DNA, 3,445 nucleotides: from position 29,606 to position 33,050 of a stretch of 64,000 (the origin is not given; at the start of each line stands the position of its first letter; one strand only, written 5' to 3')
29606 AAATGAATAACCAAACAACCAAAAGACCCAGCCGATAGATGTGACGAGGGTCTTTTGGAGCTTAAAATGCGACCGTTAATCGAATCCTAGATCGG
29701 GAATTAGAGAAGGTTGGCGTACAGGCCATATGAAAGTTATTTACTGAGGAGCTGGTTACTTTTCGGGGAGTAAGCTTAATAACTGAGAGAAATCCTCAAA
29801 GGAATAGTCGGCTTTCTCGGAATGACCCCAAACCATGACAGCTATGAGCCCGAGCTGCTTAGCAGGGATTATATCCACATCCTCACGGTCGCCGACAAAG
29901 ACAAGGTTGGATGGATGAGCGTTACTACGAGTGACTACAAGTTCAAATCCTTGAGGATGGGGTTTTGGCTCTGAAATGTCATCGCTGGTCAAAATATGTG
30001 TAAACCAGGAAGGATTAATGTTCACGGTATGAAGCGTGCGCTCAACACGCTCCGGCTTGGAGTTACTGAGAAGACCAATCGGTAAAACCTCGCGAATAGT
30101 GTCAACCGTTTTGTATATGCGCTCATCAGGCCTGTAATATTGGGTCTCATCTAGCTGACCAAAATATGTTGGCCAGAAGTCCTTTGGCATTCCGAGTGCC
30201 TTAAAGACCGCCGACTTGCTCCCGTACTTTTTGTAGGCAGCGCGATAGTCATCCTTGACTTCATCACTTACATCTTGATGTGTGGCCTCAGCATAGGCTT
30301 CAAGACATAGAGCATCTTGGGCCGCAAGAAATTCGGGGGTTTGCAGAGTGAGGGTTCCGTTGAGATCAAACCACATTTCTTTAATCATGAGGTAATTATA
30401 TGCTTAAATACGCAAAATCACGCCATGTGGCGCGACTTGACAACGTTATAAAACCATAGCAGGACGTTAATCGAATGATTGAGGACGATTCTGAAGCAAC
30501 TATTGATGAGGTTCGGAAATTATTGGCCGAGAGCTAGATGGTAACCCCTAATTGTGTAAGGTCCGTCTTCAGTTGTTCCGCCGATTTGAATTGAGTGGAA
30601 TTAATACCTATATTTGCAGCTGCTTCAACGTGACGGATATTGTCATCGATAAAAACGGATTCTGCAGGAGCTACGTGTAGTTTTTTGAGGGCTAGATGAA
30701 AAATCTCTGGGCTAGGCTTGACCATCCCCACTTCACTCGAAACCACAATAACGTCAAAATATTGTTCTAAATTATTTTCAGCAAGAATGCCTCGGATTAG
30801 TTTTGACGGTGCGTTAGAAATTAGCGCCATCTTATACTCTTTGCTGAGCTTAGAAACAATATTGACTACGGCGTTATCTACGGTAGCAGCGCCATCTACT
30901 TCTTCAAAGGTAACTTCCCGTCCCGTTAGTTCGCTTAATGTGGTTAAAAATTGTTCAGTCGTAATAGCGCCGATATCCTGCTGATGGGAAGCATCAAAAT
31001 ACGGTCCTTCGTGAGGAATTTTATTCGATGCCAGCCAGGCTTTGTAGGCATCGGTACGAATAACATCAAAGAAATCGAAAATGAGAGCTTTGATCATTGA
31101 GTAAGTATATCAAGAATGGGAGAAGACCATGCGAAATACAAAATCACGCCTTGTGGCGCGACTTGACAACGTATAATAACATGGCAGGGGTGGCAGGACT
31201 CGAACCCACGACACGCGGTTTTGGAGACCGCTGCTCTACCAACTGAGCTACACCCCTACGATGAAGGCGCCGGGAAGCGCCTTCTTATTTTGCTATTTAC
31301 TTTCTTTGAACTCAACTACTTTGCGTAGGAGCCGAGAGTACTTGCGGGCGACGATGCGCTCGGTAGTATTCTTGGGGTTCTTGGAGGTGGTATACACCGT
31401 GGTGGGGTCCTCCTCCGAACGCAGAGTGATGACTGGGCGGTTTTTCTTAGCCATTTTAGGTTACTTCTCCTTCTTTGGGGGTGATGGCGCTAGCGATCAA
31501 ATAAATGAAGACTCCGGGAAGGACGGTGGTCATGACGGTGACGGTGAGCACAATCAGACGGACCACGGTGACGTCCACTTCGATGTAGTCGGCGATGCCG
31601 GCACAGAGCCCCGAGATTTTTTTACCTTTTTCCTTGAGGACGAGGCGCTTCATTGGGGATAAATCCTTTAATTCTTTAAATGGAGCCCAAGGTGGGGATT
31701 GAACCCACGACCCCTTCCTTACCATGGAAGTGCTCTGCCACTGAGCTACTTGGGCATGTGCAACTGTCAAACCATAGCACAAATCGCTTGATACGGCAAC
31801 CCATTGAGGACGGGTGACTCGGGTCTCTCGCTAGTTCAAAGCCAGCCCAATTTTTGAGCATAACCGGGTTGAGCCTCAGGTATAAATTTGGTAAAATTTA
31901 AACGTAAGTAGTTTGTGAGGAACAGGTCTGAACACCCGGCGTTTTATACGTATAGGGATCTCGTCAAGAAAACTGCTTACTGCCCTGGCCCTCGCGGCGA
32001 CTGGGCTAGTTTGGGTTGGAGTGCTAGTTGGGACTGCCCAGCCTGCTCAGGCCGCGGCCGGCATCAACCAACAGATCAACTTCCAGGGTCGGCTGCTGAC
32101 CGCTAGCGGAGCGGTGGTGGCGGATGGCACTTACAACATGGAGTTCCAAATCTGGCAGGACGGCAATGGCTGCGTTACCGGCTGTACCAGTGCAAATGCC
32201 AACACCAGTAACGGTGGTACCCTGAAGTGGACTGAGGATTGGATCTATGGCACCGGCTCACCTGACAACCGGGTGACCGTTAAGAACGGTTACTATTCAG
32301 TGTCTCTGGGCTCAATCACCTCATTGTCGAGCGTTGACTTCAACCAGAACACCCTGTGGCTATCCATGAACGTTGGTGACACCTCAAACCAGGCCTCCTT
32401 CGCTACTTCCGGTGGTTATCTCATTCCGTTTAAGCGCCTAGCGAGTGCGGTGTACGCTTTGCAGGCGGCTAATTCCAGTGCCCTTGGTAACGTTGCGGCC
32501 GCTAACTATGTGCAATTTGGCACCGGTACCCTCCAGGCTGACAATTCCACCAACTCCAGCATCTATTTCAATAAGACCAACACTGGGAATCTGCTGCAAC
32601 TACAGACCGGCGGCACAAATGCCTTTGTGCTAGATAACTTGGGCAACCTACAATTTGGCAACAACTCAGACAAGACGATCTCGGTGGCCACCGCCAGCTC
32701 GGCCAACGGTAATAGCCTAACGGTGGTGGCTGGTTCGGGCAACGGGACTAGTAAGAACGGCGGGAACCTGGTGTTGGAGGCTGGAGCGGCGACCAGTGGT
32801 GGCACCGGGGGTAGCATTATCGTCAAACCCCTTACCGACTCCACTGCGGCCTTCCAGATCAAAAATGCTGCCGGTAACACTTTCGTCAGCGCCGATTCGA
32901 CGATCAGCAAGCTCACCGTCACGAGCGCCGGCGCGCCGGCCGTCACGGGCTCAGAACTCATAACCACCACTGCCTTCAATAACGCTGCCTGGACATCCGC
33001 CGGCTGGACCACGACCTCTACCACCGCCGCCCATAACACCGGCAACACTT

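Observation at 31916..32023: Signal peptide of the giant protein is encoded in frame upstream of the first canonical start codon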

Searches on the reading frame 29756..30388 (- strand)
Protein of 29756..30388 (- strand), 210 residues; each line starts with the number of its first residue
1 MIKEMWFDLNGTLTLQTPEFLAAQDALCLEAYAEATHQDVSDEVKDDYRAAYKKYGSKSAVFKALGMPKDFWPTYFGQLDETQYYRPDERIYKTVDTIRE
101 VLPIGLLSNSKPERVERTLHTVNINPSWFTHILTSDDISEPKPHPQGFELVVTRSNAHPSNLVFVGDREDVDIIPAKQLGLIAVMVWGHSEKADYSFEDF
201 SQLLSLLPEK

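Call 29: search_protein_families(library=pfam, proteins=[window:29756-30388:-], max_evalue=0.01)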
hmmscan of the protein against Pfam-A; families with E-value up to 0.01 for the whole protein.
window:29756-30388:- (210 aa): 3 families
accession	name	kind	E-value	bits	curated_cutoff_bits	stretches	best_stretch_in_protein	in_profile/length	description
PF13419.12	HAD_2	-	1.7e-17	64.5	23.8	1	7-186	3-178/178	Haloacid dehalogenase-like hydrolase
PF00702.32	Hydrolase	-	3.2e-17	64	26.4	1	7-180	6-191/191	haloacid dehalogenase-like hydrolase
PF13242.12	Hydrolase_like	-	3.9e-06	27.1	22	1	142-186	4-48/75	HAD-hyrolase-like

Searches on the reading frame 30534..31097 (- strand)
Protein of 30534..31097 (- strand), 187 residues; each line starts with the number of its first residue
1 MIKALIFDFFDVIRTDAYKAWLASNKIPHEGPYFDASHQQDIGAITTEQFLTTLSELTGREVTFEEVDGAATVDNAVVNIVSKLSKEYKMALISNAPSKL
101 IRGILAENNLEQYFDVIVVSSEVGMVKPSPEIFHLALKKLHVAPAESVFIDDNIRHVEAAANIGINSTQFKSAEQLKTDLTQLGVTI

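Call 29: search_protein_families(library=pfam, proteins=[window:30534-31097:-], max_evalue=0.01)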
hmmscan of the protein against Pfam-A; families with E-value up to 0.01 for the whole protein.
window:30534-31097:- (187 aa): 3 families
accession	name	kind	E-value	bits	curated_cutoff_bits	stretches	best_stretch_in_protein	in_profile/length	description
PF13419.12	HAD_2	-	3e-19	70.2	23.8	1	75-167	82-175/178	Haloacid dehalogenase-like hydrolase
PF00702.32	Hydrolase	-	1.3e-17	65.3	26.4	1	2-164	1-191/191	haloacid dehalogenase-like hydrolase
PF13242.12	Hydrolase_like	-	3.9e-05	23.9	22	1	127-175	4-53/75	HAD-hyrolase-like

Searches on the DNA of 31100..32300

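Call 66: search_rna_families(source=window, start=31100, end=32300, threshold=evalue, max_evalue=1)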
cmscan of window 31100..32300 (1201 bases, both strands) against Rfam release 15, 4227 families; matches with E-value up to 1: 3.
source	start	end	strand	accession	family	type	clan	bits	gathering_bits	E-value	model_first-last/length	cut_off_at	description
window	31684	31755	-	RF00005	tRNA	Gene; tRNA;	CL00001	67.2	29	3.4e-14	1-71/71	no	tRNA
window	31185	31257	-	RF00005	tRNA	Gene; tRNA;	CL00001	66.1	29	7.2e-14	1-71/71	no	tRNA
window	31683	31755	+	RF04354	Plastid-ycf2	Cis-reg;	-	20.2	65.7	0.32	1-75/75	no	Plastid-ycf2 5UTR RNA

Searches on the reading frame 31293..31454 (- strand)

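Call 29: search_protein_families(library=pfam, proteins=[window:31293-31454:-], max_evalue=0.01)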
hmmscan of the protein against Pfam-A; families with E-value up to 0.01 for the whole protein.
window:31293-31454:- (53 aa): 1 family
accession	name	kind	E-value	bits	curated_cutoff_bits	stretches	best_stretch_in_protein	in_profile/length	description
PF00471.26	Ribosomal_L33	-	2.5e-12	47.4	25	1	8-53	2-47/47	Ribosomal protein L33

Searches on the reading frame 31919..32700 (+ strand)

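Call 16: find_related_loci(query=A1, collection=genome_contigs, flank=3000)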
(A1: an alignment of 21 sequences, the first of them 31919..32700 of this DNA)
Query A1 (260 aa) in genome_contigs; peptide patterns used: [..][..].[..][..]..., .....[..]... (x = any residue, [..] = any of these).
309 stretches matched a pattern; 239 encode a relative of the query (tblastn E <= 1e-3); the best 80 are kept; 80 distinct loci.
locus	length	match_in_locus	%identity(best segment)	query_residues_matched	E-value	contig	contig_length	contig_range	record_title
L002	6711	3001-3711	55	11-252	6e-73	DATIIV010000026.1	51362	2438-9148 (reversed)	MAG TPA_asm: Candidatus Saccharimonadia bacterium isolate SMAG_U15674 k141_187552, whole genome shotgun sequence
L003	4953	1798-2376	57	12-199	1e-65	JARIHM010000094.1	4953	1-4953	MAG: Candidatus Saccharibacteria bacterium isolate CullarsAll.DT.42 k141_30679, whole genome shotgun sequence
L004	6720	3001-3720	49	16-260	1e-64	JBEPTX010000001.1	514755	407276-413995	MAG: Candidatus Saccharibacteria bacterium isolate 22E.concoct.059 NODE_5_length_514755_cov_13.985477, whole genome shot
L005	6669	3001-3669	51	33-260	1e-64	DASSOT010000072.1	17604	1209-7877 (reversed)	MAG TPA_asm: Candidatus Saccharimonadales bacterium isolate SMAG_U1259 k141_1615661, whole genome shotgun sequence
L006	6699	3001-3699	50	17-259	4e-63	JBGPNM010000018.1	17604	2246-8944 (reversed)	MAG: Candidatus Saccharimonadia bacterium isolate OBJ_0618_7090110_214 k141_5473574_length_17604_cov_10.9977, whole geno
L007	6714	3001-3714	48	11-260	9e-63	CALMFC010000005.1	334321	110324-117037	MAG TPA_asm: uncultured bacterium isolate SRR1763383_bin.5_CONCOCT_v1.1_MAG genome assembly, contig: ERZ747224.4, whole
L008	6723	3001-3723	47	8-260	7e-63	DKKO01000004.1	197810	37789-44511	MAG TPA_asm: Candidatus Saccharibacteria bacterium UBA6664 UBA6664_contig_1302, whole genome shotgun sequence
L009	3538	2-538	58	70-252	8e-62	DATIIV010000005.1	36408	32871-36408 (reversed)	MAG TPA_asm: Candidatus Saccharimonadia bacterium isolate SMAG_U15674 k141_407763, whole genome shotgun sequence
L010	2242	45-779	46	6-256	1e-62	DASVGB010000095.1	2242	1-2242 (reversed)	MAG TPA_asm: Candidatus Saccharimonadia bacterium isolate SMAG_U2104 k141_189462, whole genome shotgun sequence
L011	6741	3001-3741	46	5-260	2e-61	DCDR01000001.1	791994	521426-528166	MAG TPA_asm: Candidatus Saccharibacteria bacterium UBA1050 UBA1050_contig_1, whole genome shotgun sequence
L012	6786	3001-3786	47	4-260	1e-61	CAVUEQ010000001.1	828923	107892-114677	MAG: uncultured bacterium isolate MFD04944.bin.2.55 genome assembly, contig: contig_29178, whole genome shotgun sequence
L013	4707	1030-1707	49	19-260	2e-60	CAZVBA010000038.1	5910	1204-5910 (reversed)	MAG TPA_asm: uncultured Candidatus Saccharibacteria bacterium isolate SRP200132_co1_559 genome assembly, contig: NODE_25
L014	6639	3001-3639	53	42-260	3e-60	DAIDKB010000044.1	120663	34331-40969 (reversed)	MAG TPA_asm: bacterium isolate clean398 k141_609593, whole genome shotgun sequence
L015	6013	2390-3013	50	42-256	7e-60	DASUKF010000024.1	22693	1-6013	MAG TPA_asm: Candidatus Saccharimonadales bacterium isolate SMAG_U1507 k141_1032272, whole genome shotgun sequence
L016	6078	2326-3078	48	4-260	1e-61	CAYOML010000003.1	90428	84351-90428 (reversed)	MAG TPA_asm: uncultured Candidatus Saccharibacteria bacterium isolate SRP200132_co2_493 genome assembly, contig: NODE_88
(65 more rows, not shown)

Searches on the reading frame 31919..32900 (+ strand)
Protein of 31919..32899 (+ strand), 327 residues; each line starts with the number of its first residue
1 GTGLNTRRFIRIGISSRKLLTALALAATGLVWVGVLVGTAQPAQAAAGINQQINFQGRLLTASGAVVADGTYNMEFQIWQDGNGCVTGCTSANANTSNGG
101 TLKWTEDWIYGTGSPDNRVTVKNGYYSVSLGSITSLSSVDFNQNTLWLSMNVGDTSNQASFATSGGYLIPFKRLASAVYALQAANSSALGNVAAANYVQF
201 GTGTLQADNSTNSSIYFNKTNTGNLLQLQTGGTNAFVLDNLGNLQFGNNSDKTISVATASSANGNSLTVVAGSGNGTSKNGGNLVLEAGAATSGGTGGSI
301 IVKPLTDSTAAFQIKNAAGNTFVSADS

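Call 9: find_homologous_proteins(query=window:31919-32899:+)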
Query seq(327 aa) (327 aa): 49 proteins with E <= 0.001 among 8000 candidates.
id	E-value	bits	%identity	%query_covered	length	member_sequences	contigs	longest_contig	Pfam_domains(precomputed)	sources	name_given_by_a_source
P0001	3.9e-59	219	48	94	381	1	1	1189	-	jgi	jgi:hypothetical protein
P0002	1.6e-58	217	51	69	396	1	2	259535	-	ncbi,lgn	-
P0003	1.8e-56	210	48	80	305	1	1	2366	-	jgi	jgi:hypothetical protein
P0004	2.0e-55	207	47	83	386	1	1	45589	-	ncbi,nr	ncbi:MAG TPA: hypothetical protein VLF39_03560, partial [Candidatus Saccharimonadales bacterium]|nr:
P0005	3.1e-52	196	46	80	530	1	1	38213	-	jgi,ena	-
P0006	1.0e-50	191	46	77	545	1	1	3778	-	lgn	-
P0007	2.9e-50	190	43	89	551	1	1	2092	-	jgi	-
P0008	4.8e-50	189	49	73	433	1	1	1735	-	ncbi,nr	ncbi:MAG TPA: hypothetical protein VMR98_00150, partial [Candidatus Polarisedimenticolaceae bacteriu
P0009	8.1e-50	188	46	83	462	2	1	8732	-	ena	-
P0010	1.3e-49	187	50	64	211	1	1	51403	-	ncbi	ncbi:MAG: hypothetical protein ACHQUB_02645, partial [Candidatus Saccharimonadia bacterium]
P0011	1.8e-48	184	38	87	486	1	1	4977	-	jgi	jgi:hypothetical protein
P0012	1.1e-47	181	47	75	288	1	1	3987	-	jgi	jgi:hypothetical protein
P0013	1.0e-46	178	43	80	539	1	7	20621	-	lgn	-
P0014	2.2e-46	177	47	78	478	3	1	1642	-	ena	-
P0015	1.2e-45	174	44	77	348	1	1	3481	-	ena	-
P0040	4.2e-26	110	50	45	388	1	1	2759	-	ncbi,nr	ncbi:MAG TPA: hypothetical protein VLF67_01400, partial [Candidatus Saccharimonas sp.]|nr:hypothetic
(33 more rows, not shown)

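Call 12: find_encoding_contigs(protein=P0012, flank=3000, max_places=4)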
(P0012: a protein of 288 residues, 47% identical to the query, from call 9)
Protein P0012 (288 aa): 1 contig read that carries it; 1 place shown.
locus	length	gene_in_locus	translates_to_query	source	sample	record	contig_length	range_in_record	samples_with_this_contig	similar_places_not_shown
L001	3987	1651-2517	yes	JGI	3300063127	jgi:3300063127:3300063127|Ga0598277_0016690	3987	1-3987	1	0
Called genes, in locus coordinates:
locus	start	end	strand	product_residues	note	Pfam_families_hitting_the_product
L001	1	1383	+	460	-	?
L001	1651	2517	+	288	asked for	-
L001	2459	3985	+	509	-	?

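Call 20: find_related_loci(query=window:32054-32900:+, collection=metagenome_contigs, flank=2500)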
Query window:32054-32900:+ (282 aa) in metagenome_contigs; peptide patterns used: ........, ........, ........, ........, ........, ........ (x = any residue, [..] = any of these).
100 stretches matched a pattern; 4 encode a relative of the query (tblastn E <= 1e-3); 4 distinct loci.
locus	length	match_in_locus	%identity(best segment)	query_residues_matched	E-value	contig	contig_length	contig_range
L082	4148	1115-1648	72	3-182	1e-81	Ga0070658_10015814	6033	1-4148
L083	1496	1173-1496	82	1-107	8e-59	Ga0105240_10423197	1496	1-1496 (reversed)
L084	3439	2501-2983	41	2-169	1e-31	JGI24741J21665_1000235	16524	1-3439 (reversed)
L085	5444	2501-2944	42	2-161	4e-29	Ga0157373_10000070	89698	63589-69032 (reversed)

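Call 58: find_encoding_contigs(protein=P0040, flank=1000, max_places=1)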
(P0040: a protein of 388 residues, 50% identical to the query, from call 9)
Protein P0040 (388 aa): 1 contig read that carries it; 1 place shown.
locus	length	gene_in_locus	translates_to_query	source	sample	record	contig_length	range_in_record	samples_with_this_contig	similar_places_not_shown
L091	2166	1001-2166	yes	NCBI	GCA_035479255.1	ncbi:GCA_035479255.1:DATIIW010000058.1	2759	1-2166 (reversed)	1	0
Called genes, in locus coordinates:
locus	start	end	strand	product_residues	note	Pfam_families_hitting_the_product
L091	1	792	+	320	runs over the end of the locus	PF19077:Big_13 (faint), PF00801:PKD (weak), PF18911:PKD_4 (weak)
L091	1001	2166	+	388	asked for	?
